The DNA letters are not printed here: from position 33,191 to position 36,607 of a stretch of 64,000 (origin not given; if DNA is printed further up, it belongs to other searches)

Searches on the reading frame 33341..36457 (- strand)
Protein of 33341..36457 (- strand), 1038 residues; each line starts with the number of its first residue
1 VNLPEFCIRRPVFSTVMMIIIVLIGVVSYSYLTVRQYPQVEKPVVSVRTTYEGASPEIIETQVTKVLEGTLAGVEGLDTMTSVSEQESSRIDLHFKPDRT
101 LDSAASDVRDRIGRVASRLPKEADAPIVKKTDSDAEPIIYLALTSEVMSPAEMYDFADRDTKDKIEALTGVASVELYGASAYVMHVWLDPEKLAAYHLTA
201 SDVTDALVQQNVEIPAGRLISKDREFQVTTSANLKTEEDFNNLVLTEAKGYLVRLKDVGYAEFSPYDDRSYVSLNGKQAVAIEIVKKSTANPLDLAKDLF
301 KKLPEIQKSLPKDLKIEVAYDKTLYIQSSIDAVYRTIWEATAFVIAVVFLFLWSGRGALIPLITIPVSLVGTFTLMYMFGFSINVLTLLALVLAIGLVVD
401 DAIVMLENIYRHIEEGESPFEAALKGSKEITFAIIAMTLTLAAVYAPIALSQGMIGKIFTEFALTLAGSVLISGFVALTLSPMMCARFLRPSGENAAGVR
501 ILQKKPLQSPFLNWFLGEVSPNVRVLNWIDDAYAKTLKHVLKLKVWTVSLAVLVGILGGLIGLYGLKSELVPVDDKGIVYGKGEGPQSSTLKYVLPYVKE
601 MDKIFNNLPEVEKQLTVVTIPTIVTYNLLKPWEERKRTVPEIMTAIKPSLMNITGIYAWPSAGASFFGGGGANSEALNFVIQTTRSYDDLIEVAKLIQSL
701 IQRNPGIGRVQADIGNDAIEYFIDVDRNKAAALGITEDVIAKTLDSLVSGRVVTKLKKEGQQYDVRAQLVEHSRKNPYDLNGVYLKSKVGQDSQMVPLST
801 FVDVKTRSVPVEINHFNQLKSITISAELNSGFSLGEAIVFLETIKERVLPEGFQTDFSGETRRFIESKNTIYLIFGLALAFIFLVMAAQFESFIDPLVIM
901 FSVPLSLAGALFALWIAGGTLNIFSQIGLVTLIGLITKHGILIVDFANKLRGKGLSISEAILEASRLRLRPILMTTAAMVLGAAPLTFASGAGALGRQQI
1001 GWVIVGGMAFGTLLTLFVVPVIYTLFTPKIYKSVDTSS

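Call 24: search_protein_families(library=ncbifam, proteins=[window:33341-36457:-], max_evalue=0.00001)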
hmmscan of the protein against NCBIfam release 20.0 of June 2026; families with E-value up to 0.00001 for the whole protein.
window:33341-36457:- (1038 aa): 18 families
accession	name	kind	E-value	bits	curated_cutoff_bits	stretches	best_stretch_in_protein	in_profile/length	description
NF033617.1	RND_permease_2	subfamily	0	1121.1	1250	1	6-1026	3-1007/1009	multidrug efflux RND transporter permease subunit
NF007133.0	PRK09579.1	equivalog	7.2e-271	901.1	1763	1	2-1029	2-1005/1017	multidrug efflux RND transporter permease subunit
NF000282.2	RND_permease_1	subfamily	4e-243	809.6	1250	1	5-1025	2-1026/1029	multidrug efflux RND transporter permease subunit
TIGR00915.1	2A0602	subfamily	3.3e-226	753.6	940.35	1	4-1027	2-1029/1050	efflux RND transporter permease subunit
NF007798.0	PRK10503.1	equivalog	5.4e-187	623.5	1584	1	7-1027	16-1023/1040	MdtB/MuxB family multidrug efflux RND transporter permease subunit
NF007905.0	PRK10614.1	equivalog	1.3e-185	619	1774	1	6-1027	6-1009/1025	multidrug efflux RND transporter permease subunit MdtC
NF007842.1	PRK10555.1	equivalog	2.2e-165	552.2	1854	1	5-1026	3-1026/1036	multidrug efflux RND transporter permease AcrD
NF000037.1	RND_perm_OqxB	exception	3.4e-165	551.6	2200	1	1-1025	1-1033/1050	multidrug efflux RND transporter permease subunit OqxB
NF007131.0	PRK09577.1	equivalog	1e-159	533.3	1768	1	5-1025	3-1021/1045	multidrug efflux RND transporter permease subunit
NF011706.2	PRK15127.1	equivalog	2.2e-142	476.1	2150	1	3-1026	1-1029/1049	multidrug efflux RND transporter permease subunit AcrB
TIGR00914.1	2A0601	subfamily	1.8e-118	396.8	701.45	1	15-1029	17-1038/1051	CusA/CzcA family heavy metal efflux RND transporter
TIGR00921.1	2A067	subfamily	1.8e-10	39.5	351.9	1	336-484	197-342/733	hydrophobe/amphiphile efflux-3 (HAE3) family transporter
NF009584.0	PRK13024.1-4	equivalog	5.6e-07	28.3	1171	1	293-445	223-372/759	protein translocase subunit SecDF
NF009583.0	PRK13024.1-3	subfamily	8.7e-07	27.3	721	1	330-542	275-465/755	protein translocase subunit SecDF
TIGR00916.1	2A0604s01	subfamily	8.9e-07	28.7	148.6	1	341-477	96-230/231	SecD/SecF family protein translocase subunit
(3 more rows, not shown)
